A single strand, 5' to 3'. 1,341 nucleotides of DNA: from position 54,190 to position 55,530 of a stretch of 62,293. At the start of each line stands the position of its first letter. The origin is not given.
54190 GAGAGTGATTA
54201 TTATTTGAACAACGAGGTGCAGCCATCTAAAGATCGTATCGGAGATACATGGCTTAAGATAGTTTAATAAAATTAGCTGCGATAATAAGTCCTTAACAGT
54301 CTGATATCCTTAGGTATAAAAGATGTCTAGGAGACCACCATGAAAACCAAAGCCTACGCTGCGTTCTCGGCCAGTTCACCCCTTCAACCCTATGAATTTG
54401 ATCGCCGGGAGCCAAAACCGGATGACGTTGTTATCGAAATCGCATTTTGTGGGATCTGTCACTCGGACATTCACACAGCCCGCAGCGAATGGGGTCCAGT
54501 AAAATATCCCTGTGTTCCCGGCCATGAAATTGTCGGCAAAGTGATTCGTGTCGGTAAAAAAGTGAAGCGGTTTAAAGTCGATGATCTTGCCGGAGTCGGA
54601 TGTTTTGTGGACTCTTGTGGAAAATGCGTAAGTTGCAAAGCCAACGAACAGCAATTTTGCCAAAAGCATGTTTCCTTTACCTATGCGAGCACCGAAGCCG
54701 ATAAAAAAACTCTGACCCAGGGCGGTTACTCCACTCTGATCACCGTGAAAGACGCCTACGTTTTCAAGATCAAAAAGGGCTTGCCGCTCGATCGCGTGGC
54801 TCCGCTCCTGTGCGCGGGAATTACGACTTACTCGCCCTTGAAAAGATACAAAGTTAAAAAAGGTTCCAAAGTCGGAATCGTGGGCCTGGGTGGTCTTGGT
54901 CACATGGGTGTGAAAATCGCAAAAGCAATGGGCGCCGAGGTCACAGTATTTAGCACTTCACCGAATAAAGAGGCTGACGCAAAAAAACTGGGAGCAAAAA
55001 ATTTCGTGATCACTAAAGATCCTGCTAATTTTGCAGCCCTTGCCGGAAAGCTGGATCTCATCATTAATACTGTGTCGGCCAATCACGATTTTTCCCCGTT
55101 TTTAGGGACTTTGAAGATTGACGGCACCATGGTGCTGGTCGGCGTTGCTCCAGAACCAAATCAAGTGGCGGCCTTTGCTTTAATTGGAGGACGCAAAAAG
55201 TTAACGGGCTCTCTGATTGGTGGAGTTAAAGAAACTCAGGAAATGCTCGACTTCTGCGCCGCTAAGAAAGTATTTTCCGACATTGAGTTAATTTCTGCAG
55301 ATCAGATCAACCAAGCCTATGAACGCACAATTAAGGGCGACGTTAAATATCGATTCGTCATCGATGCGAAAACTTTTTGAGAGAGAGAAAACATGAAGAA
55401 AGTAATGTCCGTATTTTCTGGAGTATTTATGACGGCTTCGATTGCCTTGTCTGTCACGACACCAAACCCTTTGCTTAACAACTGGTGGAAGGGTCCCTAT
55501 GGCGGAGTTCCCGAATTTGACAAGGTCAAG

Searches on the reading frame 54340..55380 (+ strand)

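Call 7: search_protein_families(library=pfam, proteins=[window:54340-55380:+])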
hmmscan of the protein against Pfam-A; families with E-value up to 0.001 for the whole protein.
window:54340-55380:+ (346 aa): 6 families
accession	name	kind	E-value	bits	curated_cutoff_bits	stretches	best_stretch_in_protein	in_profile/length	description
PF00107.32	ADH_zinc_N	-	7.3e-24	84.6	31.8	1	185-307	1-128/129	Zinc-binding dehydrogenase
PF08240.17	ADH_N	-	2.2e-23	82.9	23.5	1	26-145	1-103/104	Alcohol dehydrogenase GroES-like domain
PF01262.27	AlaDh_PNT_C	-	2.1e-08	34.3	23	1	174-254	27-109/214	Alanine dehydrogenase/PNT, C-terminal domain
PF02826.25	2-Hacid_dh_C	-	1.1e-06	28.6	25.1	1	174-220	35-81/178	D-isomer specific 2-hydroxyacid dehydrogenase, NAD binding domain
PF22660.2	RS_preATP-grasp-like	-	8.6e-05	23.3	27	1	177-241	3-66/98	Ribonucleotide synthetase preATP-grasp domain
PF03446.21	NAD_binding_2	-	0.0005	20.6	21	1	181-250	2-68/161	NAD binding domain of 6-phosphogluconate dehydrogenase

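Call 8: search_protein_families(library=ncbifam, proteins=[window:54340-55380:+])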
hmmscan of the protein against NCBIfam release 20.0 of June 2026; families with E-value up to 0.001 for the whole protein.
window:54340-55380:+ (346 aa): 31 families (the best 25 are shown)
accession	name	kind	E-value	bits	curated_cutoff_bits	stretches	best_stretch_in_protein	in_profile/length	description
NF047908.1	AldhRedAhr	equivalog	1.7e-94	316.4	470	1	2-343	3-335/335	NADPH-dependent aldehyde reductase Ahr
NF006940.0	PRK09422.1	equivalog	9.4e-47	159.6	344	1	22-344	19-336/338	alcohol dehydrogenase AdhP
NF010344.0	PRK13771.1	subfamily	3e-39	134.9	349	1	18-341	16-331/334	putative alcohol dehydrogenase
TIGR03989.1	Rxyl_3153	subfamily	1.2e-34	120.2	440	1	4-333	3-361/370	NDMA-dependent alcohol dehydrogenase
TIGR02822.1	adh_fam_2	subfamily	3.5e-34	118.3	283.5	1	19-228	19-219/329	zinc-binding alcohol dehydrogenase family protein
TIGR03366.1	HpnZ_proposed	hypoth_equivalog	7e-31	107.6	328.1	1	26-274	4-260/315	putative phosphonate catabolism associated alcohol dehydrogenase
NF041172.1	AcrlCoa_red_Thmprot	equivalog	7.6e-28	97.4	500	1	21-278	19-265/334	acryloyl-CoA reductase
TIGR02818.1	adh_III_F_hyde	equivalog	1.3e-26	93.5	543.95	1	2-329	1-355/368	S-(hydroxymethyl)glutathione dehydrogenase/class III alcohol dehydrogenase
NF003808.0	PRK05396.1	equivalog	3.8e-25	88.5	380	1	19-277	17-272/341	L-threonine 3-dehydrogenase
NF041097.1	keto_inos_dh_IolM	equivalog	1.8e-24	86.1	450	1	22-291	47-334/389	scyllo-inosose 3-dehydrogenase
TIGR03201.1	dearomat_had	equivalog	4.6e-24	85.1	338.65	1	11-227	7-219/349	6-hydroxycyclohex-1-ene-1-carbonyl-CoA dehydrogenase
TIGR03451.1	mycoS_dep_FDH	equivalog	2.2e-23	82.7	512.9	1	23-279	22-286/358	S-(hydroxymethyl)mycothiol dehydrogenase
TIGR00692.1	tdh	equivalog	1.9e-21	76.5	458.35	1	22-272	18-265/340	L-threonine 3-dehydrogenase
TIGR02824.1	quinone_pig3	subfamily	2.7e-21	75.9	296.8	2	126-293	90-264/325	putative NAD(P)H quinone oxidoreductase, PIG3 family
NF007375.0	PRK09880.1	equivalog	3.9e-19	68.6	469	1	27-307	27-304/344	L-idonate 5-dehydrogenase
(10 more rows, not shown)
